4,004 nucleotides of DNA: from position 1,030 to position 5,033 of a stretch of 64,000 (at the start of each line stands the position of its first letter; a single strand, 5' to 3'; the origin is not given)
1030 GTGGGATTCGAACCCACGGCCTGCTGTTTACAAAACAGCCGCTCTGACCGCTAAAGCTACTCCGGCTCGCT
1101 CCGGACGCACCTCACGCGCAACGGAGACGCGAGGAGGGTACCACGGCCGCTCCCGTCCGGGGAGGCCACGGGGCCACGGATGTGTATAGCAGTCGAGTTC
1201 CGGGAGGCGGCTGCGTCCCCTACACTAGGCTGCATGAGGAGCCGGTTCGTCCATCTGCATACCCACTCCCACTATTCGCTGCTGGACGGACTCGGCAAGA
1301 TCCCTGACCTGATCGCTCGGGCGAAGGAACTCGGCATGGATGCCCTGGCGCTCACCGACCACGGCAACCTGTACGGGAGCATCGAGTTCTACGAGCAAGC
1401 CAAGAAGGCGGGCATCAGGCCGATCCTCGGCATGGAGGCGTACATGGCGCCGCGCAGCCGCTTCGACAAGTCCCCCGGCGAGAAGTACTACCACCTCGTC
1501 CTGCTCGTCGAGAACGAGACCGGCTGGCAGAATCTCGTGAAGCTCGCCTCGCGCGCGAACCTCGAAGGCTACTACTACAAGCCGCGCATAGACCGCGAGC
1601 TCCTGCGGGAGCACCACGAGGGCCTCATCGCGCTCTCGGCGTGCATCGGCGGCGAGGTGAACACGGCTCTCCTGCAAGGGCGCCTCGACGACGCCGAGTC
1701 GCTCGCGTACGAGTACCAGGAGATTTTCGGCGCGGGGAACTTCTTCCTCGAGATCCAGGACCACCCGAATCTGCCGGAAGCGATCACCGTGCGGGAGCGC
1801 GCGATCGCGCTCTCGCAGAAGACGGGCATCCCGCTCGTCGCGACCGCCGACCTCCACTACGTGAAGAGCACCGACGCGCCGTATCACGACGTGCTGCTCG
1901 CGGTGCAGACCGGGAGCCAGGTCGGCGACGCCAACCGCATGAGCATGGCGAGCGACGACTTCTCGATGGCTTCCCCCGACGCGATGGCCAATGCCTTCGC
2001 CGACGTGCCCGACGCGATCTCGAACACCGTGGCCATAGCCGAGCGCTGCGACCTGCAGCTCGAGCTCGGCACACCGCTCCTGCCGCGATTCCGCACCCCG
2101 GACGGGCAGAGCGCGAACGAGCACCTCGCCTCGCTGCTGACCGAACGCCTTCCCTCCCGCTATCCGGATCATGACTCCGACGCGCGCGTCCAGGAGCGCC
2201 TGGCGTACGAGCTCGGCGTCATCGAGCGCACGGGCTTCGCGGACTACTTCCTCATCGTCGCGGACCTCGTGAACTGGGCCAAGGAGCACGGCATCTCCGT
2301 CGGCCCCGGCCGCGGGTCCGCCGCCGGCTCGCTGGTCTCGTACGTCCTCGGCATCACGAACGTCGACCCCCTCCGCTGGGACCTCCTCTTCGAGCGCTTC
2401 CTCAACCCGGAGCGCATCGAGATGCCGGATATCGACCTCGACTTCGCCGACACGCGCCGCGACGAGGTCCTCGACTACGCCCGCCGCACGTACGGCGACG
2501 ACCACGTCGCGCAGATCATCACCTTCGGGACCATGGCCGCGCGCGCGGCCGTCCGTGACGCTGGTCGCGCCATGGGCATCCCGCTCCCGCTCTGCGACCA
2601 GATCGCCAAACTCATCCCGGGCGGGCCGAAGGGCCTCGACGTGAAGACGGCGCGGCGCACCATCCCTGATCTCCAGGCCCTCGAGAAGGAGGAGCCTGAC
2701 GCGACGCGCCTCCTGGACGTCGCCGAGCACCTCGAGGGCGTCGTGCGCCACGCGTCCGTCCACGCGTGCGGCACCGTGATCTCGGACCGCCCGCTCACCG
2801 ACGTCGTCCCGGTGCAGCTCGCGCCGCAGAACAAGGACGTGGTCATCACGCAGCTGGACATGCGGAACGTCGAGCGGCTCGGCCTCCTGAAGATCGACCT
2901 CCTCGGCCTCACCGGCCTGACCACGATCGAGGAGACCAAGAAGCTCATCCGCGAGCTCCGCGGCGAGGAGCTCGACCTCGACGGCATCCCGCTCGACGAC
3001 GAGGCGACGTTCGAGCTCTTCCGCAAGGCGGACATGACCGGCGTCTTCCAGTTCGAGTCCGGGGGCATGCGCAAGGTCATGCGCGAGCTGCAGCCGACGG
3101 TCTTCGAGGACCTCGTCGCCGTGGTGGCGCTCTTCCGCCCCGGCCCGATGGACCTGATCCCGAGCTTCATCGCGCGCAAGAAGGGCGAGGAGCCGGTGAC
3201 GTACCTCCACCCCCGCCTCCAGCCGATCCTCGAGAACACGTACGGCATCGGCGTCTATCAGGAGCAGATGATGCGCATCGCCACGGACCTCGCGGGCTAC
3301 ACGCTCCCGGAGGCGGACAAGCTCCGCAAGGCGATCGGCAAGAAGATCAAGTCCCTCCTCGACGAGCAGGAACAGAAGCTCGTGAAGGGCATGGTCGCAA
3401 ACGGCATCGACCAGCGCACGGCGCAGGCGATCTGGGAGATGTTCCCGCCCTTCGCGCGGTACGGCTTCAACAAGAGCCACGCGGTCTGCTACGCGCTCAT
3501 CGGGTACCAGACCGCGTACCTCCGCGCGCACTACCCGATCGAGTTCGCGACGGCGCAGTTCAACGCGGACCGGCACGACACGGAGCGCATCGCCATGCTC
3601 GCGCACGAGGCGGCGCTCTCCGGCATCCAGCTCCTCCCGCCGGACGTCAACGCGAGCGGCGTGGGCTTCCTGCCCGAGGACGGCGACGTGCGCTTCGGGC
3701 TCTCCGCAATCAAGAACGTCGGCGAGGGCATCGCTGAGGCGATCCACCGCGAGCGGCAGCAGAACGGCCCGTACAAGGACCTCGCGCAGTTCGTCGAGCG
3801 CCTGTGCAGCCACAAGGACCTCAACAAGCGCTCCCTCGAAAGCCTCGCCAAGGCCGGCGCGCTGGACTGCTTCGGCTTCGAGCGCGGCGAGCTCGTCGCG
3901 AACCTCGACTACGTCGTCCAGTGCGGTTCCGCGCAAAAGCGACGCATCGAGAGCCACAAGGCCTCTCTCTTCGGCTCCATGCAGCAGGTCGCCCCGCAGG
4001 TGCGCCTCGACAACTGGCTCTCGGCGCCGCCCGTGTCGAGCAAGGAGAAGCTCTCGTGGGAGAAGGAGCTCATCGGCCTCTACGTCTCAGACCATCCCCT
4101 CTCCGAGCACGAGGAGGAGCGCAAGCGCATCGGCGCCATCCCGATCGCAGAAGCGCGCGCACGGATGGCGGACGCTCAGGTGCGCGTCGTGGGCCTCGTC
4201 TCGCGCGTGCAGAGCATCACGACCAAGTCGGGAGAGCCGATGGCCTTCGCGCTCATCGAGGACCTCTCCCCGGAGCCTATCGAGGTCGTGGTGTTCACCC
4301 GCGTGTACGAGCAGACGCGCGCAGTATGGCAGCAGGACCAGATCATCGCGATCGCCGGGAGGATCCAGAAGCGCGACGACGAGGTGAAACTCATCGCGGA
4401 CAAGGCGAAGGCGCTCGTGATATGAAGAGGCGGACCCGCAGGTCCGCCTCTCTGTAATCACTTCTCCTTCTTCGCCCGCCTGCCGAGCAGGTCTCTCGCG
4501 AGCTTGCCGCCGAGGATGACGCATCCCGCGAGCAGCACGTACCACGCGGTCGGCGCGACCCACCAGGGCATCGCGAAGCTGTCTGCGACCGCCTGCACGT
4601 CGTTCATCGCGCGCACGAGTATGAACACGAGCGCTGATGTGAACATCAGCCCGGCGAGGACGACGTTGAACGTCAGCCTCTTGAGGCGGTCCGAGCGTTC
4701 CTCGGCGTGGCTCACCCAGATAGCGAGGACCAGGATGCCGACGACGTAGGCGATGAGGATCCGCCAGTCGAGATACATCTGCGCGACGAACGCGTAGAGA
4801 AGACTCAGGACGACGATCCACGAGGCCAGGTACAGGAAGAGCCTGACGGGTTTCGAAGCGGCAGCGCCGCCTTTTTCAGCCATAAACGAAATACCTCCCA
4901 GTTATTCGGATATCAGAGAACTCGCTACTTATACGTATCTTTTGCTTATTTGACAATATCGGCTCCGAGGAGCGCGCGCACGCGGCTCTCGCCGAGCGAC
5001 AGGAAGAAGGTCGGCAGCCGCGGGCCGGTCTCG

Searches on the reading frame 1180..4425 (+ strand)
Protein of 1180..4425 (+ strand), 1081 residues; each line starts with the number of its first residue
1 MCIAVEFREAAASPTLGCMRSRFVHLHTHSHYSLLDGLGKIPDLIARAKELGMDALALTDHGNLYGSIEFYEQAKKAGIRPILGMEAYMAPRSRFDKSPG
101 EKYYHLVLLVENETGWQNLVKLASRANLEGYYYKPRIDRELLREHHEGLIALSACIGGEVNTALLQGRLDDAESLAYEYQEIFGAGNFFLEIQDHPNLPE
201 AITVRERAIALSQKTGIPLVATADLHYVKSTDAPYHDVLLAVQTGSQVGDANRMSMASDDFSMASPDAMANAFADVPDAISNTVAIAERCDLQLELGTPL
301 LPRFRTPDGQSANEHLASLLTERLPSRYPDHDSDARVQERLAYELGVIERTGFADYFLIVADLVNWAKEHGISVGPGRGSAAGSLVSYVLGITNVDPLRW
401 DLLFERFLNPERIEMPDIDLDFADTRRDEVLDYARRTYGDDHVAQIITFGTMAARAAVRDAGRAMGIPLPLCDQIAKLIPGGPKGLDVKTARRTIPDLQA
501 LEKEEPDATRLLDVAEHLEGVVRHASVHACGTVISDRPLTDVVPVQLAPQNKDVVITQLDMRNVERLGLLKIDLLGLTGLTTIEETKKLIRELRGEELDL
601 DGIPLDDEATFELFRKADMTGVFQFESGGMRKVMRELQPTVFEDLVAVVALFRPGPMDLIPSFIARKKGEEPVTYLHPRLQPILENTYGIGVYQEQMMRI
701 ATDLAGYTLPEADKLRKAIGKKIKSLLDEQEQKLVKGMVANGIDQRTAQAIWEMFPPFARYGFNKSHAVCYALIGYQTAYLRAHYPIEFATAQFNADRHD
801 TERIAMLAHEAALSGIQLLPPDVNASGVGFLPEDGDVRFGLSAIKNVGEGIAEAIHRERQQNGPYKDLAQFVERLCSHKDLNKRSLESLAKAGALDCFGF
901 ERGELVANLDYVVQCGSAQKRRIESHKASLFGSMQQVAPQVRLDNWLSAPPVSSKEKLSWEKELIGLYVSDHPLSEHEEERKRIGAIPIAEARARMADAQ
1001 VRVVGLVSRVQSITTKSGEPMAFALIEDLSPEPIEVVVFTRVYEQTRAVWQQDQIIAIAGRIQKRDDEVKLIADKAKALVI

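Call 7: search_protein_families(library=pfam, proteins=[window:1180-4425:+], max_evalue=1)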
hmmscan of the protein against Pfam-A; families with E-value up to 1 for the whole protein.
window:1180-4425:+ (1081 aa): 7 families
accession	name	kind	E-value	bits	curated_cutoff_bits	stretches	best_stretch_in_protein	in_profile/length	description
PF07733.18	DNA_pol3_alpha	-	1.4e-98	330.1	23.9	1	315-576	2-260/260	Bacterial DNA polymerase III alpha NTPase domain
PF17657.6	DNA_pol3_finger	-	5.8e-62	208.4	22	1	580-742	2-166/166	Bacterial DNA polymerase III alpha subunit finger domain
PF02811.25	PHP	-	6.1e-62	209.2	26.4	1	25-195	1-164/164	PHP domain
PF14579.12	HHH_6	-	8.4e-29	100.1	25.6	1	815-904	1-89/90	Helix-hairpin-helix motif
PF01336.31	tRNA_anti-codon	-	2.1e-09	37.6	27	1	1001-1077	1-73/75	OB-fold nucleic acid binding domain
PF12836.13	HHH_3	-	0.0055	17.2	27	1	841-873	16-48/65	Helix-hairpin-helix motif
PF13424.12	TPR_12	-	0.96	10.1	30.1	0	421-453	20-52/77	Tetratricopeptide repeat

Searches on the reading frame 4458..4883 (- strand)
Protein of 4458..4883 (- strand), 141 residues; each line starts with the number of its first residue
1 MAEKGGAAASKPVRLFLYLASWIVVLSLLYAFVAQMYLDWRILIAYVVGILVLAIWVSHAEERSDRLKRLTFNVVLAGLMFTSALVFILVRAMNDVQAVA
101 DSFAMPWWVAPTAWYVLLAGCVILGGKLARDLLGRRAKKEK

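Call 89: search_protein_families(library=pfam, proteins=[window:4458-4883:-], max_evalue=0.001)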
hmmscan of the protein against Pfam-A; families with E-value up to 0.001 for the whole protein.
window:4458-4883:- (141 aa): 2 families
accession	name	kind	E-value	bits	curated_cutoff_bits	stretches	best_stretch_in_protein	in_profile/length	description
PF24677.1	DUF7657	-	0.00044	19.5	26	1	21-101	194-273/401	Domain of unknown function (DUF7657)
PF00499.25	Oxidored_q3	-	0.00048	20.3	33.2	1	9-97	8-98/146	NADH-ubiquinone/plastoquinone oxidoreductase chain 6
